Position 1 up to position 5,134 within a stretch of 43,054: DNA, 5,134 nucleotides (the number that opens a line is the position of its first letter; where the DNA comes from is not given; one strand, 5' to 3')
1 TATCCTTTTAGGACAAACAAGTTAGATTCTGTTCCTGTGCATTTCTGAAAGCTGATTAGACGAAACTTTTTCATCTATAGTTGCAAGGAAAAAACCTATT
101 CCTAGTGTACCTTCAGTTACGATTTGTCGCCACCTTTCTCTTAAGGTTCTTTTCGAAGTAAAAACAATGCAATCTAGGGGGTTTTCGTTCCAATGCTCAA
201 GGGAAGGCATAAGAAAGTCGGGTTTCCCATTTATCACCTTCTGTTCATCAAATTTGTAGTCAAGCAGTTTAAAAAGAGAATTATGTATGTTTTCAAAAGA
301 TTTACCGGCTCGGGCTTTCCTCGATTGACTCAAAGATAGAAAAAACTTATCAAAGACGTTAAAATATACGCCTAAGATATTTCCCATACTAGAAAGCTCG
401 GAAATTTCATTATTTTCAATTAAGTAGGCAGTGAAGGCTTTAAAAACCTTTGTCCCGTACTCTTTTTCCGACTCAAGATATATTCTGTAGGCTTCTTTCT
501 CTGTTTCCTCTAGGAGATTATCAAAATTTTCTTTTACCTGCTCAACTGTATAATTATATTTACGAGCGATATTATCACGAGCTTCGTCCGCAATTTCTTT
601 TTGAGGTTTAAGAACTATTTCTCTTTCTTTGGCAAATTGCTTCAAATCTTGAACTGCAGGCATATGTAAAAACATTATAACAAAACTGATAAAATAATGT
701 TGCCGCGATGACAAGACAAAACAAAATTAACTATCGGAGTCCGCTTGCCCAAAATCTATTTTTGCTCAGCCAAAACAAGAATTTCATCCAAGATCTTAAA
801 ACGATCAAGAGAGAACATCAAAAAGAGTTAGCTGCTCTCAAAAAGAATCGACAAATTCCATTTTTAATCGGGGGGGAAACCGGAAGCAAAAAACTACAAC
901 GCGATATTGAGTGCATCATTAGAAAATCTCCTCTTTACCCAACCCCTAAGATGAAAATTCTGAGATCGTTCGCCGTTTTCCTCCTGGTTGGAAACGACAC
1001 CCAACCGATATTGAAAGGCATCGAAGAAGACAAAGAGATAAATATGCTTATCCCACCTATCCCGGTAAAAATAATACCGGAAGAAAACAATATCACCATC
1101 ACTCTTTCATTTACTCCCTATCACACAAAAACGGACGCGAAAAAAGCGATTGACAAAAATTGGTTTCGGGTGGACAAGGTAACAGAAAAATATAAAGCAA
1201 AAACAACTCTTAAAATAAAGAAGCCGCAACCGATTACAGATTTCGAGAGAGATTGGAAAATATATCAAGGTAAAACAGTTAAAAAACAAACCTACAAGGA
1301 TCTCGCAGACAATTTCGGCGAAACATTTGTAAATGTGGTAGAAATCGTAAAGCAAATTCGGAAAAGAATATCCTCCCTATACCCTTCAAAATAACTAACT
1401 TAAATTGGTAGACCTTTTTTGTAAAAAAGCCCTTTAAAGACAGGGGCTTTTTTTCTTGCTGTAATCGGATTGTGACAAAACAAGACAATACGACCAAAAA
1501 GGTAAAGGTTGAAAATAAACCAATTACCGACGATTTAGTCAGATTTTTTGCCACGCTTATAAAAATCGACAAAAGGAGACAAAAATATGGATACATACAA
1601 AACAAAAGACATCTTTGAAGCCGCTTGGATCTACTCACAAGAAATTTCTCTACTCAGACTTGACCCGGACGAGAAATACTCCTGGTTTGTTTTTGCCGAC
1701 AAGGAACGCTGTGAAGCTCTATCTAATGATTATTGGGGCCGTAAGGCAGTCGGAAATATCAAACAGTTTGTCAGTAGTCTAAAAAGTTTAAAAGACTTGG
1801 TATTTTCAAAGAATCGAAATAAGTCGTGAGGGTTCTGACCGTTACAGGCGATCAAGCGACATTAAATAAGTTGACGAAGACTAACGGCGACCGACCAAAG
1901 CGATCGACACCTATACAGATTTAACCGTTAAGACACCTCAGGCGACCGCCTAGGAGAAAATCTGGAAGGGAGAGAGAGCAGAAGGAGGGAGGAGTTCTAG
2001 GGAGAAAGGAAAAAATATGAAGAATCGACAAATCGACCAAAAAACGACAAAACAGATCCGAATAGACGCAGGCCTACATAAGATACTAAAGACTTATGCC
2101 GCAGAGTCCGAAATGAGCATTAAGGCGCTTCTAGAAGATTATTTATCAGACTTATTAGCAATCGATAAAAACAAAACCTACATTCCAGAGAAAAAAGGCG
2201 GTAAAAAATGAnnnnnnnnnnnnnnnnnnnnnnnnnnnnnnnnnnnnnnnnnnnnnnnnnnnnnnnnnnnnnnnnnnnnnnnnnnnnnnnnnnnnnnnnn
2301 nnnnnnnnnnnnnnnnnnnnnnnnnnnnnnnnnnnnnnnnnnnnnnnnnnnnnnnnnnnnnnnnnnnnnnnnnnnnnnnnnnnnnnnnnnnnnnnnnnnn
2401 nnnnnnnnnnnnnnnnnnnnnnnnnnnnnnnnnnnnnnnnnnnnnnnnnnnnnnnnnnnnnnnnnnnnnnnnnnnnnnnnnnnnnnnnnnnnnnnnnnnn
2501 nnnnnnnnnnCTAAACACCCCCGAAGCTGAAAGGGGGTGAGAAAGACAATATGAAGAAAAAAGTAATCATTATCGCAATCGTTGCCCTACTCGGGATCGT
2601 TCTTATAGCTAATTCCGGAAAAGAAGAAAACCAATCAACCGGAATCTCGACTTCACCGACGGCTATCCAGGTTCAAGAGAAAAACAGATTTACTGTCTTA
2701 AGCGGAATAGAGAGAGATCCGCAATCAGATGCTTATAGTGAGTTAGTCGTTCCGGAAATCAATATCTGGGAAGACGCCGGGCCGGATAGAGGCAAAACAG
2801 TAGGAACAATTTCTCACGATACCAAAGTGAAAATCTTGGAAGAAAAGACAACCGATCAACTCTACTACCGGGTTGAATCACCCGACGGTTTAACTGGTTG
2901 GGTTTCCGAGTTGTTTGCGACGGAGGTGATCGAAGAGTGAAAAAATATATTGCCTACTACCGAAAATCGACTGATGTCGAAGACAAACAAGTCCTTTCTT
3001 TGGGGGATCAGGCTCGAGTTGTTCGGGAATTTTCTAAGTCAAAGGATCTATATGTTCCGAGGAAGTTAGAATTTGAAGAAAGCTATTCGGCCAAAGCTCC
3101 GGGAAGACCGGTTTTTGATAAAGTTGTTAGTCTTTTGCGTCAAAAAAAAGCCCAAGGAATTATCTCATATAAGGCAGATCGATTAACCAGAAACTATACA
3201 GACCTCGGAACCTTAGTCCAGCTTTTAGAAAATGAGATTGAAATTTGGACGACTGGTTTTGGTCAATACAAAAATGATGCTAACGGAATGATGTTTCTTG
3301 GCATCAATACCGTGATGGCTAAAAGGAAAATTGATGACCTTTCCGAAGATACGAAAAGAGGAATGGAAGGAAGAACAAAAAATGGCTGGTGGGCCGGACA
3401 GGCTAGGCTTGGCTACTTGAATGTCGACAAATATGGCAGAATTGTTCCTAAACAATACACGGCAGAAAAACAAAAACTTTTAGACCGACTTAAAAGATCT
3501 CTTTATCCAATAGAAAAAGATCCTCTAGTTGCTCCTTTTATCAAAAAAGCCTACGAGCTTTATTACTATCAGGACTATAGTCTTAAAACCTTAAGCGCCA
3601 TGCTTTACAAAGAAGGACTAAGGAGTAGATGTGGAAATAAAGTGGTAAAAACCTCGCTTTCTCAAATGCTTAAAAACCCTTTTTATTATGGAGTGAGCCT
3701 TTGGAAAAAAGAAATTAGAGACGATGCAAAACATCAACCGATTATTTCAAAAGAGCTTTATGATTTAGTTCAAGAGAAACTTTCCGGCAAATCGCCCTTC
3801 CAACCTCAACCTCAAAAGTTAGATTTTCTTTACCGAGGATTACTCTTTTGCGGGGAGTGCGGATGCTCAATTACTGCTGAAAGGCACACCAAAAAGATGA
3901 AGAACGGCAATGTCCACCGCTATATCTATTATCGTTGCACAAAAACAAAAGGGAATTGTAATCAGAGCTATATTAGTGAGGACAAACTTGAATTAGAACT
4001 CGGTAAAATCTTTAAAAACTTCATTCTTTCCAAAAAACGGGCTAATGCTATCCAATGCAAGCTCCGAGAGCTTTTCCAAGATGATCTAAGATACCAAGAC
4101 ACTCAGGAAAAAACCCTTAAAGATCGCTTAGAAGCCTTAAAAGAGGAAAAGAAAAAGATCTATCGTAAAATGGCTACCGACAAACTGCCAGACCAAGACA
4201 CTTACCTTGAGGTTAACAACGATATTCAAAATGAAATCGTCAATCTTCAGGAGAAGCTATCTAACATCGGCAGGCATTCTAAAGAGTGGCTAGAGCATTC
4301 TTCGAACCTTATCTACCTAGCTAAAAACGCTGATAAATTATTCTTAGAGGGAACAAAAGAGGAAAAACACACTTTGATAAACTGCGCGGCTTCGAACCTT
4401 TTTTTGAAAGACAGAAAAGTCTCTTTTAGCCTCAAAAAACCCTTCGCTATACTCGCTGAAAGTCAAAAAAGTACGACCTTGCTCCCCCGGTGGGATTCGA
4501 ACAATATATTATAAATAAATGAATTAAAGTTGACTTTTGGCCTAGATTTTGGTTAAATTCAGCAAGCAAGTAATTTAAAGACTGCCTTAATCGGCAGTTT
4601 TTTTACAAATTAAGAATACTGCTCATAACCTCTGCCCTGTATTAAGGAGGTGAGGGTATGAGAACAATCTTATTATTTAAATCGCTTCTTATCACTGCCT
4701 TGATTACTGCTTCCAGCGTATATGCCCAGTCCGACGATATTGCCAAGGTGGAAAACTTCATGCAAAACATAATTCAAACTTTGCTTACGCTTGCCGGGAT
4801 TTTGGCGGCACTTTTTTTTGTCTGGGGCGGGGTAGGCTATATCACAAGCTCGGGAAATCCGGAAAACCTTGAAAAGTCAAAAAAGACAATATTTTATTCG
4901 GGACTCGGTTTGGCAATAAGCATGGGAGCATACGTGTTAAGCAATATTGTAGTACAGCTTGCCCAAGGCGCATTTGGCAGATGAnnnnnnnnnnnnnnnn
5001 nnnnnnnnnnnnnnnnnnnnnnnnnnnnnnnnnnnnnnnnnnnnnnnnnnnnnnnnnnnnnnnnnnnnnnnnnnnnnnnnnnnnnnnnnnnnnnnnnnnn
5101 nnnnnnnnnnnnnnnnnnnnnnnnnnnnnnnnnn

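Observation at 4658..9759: Minimal, translationally coupled T4SS-like operon without relaxase or coupling protein in view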

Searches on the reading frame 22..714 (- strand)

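Call 10: search_protein_families(library=pfam, proteins=[window:22-714:-], max_evalue=0.01)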
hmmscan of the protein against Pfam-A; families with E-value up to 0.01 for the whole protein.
window:22-714:- (230 aa): 1 family
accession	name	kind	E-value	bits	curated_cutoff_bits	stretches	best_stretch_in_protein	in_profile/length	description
PF09019.17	EcoRII-C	-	1.5e-19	71.2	25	1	118-230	21-138/165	EcoRII C terminal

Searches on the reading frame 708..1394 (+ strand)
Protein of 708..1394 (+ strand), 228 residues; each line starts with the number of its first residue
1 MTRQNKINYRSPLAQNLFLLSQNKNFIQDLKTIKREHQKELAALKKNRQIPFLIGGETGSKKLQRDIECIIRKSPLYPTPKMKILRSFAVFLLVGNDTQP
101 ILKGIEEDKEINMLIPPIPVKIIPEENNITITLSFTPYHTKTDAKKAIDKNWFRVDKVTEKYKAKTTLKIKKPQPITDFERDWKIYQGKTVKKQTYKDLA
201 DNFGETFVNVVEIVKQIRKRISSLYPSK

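Call 10: search_protein_families(library=pfam, proteins=[window:708-1394:+], max_evalue=0.01)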
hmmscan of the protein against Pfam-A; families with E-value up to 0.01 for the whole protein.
window:708-1394:+ (228 aa): 0 families

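Call 14: find_encoding_contigs(protein=window:708-1394:+, flank=10000, max_places=6)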
Protein window:708-1394:+ (228 aa): 2 contigs read that carry it; 2 places shown.
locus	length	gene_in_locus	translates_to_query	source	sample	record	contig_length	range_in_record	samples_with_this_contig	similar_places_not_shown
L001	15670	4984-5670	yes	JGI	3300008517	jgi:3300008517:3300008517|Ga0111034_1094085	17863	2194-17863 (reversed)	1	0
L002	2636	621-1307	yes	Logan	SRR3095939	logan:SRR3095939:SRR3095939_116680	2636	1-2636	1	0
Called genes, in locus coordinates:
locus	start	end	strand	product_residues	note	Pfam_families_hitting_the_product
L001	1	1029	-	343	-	?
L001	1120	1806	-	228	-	-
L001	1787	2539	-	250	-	-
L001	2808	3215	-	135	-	PF03852:Vsr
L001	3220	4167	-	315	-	PF00145:DNA_methylase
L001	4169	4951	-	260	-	PF09019:EcoRII-C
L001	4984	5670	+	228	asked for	-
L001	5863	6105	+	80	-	PF18903:DUF5659 (weak)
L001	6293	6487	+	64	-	-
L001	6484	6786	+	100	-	-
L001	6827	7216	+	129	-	PF08239:SH3_3 (weak)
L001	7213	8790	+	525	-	PF00239:Resolvase, PF07508:Recombinase, PF13408:Zn_ribbon_recom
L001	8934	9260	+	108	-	PF04956:TrbC, PF18895:T4SS_pilin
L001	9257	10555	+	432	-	PF18895:T4SS_pilin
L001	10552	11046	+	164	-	PF12666:PrgI (weak)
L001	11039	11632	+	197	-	PF26593:TraC-like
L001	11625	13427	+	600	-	PF01935:DUF87, PF12846:AAA_10, PF19044:P-loop_TraG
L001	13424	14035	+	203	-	PF01551:Peptidase_M23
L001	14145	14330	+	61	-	-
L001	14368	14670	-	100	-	PF00814:TsaD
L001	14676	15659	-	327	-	PF01073:3Beta_HSD, PF01370:Epimerase, PF02719:Polysacc_synt_2, PF04321:RmlD_sub_bind, PF07993:NAD_binding_4 (faint), PF13460:NAD_binding_10 (weak), PF16363:GDP_Man_Dehyd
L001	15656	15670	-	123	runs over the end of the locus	PF02367:TsaE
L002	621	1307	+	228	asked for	-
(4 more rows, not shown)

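Call 15: search_protein_families(library=pfam, proteins=[L001:1-1029:-, L001:1120-1806:-, L001:1787-2539:-], max_evalue=0.1)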
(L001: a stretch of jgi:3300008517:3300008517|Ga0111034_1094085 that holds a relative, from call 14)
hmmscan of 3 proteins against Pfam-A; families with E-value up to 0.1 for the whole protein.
L001:1-1029:- (343 aa): 5 families
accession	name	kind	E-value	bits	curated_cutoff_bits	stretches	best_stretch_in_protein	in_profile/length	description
PF18688.6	DUF5638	-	0.012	16.5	39.8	1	239-297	19-79/104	Family of unknown function (DUF5638)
PF18144.7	SMODS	-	0.024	15.3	26.5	0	276-342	3-67/164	Second Messenger Oligonucleotide or Dinucleotide Synthetase domain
PF01909.29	NTP_transf_2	-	0.029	15.2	21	1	310-342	5-34/93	Nucleotidyltransferase domain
PF11254.13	DUF3053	-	0.051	13.6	23.9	0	40-125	75-157/219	Protein of unknown function (DUF3053)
PF12550.13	GCR1_C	-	0.086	13.6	23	0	38-77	29-68/80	Transcriptional activator of glycolytic enzymes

L001:1120-1806:- (228 aa): 0 families

L001:1787-2539:- (250 aa): 0 families

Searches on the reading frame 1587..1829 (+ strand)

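Call 15: search_protein_families(library=pfam, proteins=[window:1587-1829:+], max_evalue=0.1)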
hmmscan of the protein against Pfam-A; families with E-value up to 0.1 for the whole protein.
window:1587-1829:+ (80 aa): 1 family
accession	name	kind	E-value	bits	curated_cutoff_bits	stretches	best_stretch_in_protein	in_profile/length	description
PF18903.5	DUF5659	-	4.1e-07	30.2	23.6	1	1-73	1-74/75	Domain of unknown function (DUF5659)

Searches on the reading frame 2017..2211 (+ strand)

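Call 10: search_protein_families(library=pfam, proteins=[window:2017-2211:+], max_evalue=0.01)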
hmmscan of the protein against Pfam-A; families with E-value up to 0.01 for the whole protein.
window:2017-2211:+ (64 aa): 1 family
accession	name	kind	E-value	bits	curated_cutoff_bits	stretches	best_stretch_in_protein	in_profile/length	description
PF07764.18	Omega_Repress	-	2.7e-05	24.7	33.3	1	9-44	20-55/59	Omega Transcriptional Repressor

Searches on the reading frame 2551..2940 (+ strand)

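Call 5: search_protein_families(library=pfam, proteins=[window:2551-2940:+], max_evalue=1)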
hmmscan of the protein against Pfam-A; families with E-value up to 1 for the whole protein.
window:2551-2940:+ (129 aa): 4 families
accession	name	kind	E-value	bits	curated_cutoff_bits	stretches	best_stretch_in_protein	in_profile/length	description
PF08239.17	SH3_3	-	2.3e-07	31.3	27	1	81-119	13-49/54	Bacterial SH3 domain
PF13457.12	GW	-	0.0044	18.1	21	1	90-119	41-71/76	GW (Gly-Tryp) dipeptide domain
PF14155.11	DUF4307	-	0.015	15.6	27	1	4-62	5-63/111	Domain of unknown function (DUF4307)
PF18348.7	SH3_16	-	0.12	12.6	25.8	1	91-119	19-45/49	Bacterial dipeptidyl-peptidase Sh3 domain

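Call 6: search_protein_families(library=ncbifam, proteins=[window:2551-2940:+], max_evalue=1)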
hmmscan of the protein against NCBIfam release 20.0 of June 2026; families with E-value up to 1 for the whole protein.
window:2551-2940:+ (129 aa): 2 families
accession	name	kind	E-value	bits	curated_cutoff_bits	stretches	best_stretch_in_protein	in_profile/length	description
TIGR04211.1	SH3_and_anchor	equivalog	0.00043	19.9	65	1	81-122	18-57/198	TIGR04211 family SH3 domain-containing protein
NF010354.0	PRK13782.1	equivalog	0.053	13.5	123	1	29-56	11-38/85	HPr family phosphocarrier protein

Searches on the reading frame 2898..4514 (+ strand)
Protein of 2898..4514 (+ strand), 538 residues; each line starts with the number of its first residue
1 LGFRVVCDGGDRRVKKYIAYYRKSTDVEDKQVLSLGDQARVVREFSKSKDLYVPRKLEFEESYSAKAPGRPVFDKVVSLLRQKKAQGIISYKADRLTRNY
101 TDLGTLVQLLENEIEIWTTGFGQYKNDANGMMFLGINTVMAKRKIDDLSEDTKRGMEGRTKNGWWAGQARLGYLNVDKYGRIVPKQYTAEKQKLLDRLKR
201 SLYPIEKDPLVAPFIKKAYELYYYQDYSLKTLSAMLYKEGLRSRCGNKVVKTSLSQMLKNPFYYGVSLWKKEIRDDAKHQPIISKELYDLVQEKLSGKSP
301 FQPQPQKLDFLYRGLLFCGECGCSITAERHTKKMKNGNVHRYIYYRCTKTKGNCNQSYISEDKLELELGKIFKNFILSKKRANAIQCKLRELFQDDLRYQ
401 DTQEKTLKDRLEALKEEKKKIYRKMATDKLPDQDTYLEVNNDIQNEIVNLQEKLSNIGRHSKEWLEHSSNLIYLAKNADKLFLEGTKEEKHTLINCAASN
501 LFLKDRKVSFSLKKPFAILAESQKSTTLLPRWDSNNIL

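Call 5: search_protein_families(library=pfam, proteins=[window:2898-4514:+], max_evalue=1)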
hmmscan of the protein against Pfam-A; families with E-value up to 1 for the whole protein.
window:2898-4514:+ (538 aa): 7 families
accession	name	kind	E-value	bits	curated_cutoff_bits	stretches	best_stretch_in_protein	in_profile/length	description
PF00239.26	Resolvase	-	4.1e-18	66.3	23.3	1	18-163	2-143/145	Resolvase, N terminal domain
PF07508.19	Recombinase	-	2.9e-15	56.8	21.1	1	211-297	3-101/102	Recombinase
PF13408.12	Zn_ribbon_recom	-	4.5e-10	40.2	25.3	1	311-365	1-50/58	Recombinase zinc beta ribbon domain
PF12870.14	DUF4878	-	0.0017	19.1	24.1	1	317-370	2-55/112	Domain of unknown function (DUF4878)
PF14705.12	Costars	-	0.11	13.2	24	0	72-102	39-69/76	Costars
PF02403.27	Seryl_tRNA_N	-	0.13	13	28.2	1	395-466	29-102/108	Seryl-tRNA synthetase N-terminal domain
PF07889.17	DUF1664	-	0.31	11.5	34.6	1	405-463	48-105/124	Protein of unknown function (DUF1664)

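Call 6: search_protein_families(library=ncbifam, proteins=[window:2898-4514:+], max_evalue=1)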
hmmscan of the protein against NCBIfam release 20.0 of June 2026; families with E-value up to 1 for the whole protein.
window:2898-4514:+ (538 aa): 4 families
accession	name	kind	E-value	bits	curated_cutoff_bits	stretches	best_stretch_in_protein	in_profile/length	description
NF041201.1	recomb_XisF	equivalog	5.4e-21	75.1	375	1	70-462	46-425/465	fdxN element excision recombinase XisF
NF047343.1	SCCmet_CcrB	equivalog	1.3e-19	70.3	900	2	15-177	7-169/542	cassette chromosome recombinase CcrB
NF047347.1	SCCmet_CcrC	equivalog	6.7e-15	54.6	900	1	16-447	3-430/558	cassette chromosome recombinase CcrC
NF049883.1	resolv_YneB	equivalog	4e-05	23.1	175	1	17-164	2-147/211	YneB family resolvase-like protein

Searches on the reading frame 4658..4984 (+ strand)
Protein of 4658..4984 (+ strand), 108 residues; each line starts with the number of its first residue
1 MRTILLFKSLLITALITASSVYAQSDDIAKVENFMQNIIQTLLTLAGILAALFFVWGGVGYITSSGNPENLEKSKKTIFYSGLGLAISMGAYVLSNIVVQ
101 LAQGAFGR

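Call 5: search_protein_families(library=pfam, proteins=[window:4658-4984:+], max_evalue=1)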
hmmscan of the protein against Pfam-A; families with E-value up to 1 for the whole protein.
window:4658-4984:+ (108 aa): 9 families
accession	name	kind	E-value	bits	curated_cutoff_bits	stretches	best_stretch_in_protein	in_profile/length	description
PF04956.18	TrbC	-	2.7e-10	40.7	27.9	1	4-91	11-91/98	TrbC/VIRB2 pilin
PF18895.5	T4SS_pilin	-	2.8e-10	40.6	26.6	1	31-97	5-70/71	Type IV secretion system pilin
PF13572.11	DUF4134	-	0.0066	17.1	26.5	1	10-85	3-82/93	Domain of unknown function (DUF4134)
PF10192.15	GPR180-TMEM145_TM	-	0.0072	16.3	23.7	1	5-100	105-194/224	GPR180/TMEM145, transmembrane domain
PF19140.5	DUF5823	-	0.0083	16.6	25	0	47-99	22-70/178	Family of unknown function (DUF5823)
PF01127.27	Sdh_cyt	-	0.0097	16.4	25.8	1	4-64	32-93/122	Succinate dehydrogenase/Fumarate reductase transmembrane subunit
PF06664.17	WLS-like_TM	-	0.033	13.9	28.3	1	5-99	110-213/247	Wntless-like, transmembrane domain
PF07298.16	NnrU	-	0.089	12.9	24.7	1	2-56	123-178/188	NnrU protein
PF04688.18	Holin_SPP1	-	0.75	10.4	27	0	2-53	9-55/74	SPP1 phage holin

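Call 6: search_protein_families(library=ncbifam, proteins=[window:4658-4984:+], max_evalue=1)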
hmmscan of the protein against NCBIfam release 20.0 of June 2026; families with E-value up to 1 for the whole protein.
window:4658-4984:+ (108 aa): 2 families
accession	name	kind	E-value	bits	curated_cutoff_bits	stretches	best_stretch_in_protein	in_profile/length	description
NF045849.1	ICE_MMCAP2_0565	equivalog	1.2e-08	34.5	40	1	29-100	7-78/80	Mbov_0395 family pilin-like conjugal transfer protein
TIGR02970.1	succ_dehyd_cytB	equivalog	0.017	15.3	52.3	1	5-63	30-87/120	succinate dehydrogenase, cytochrome b556 subunit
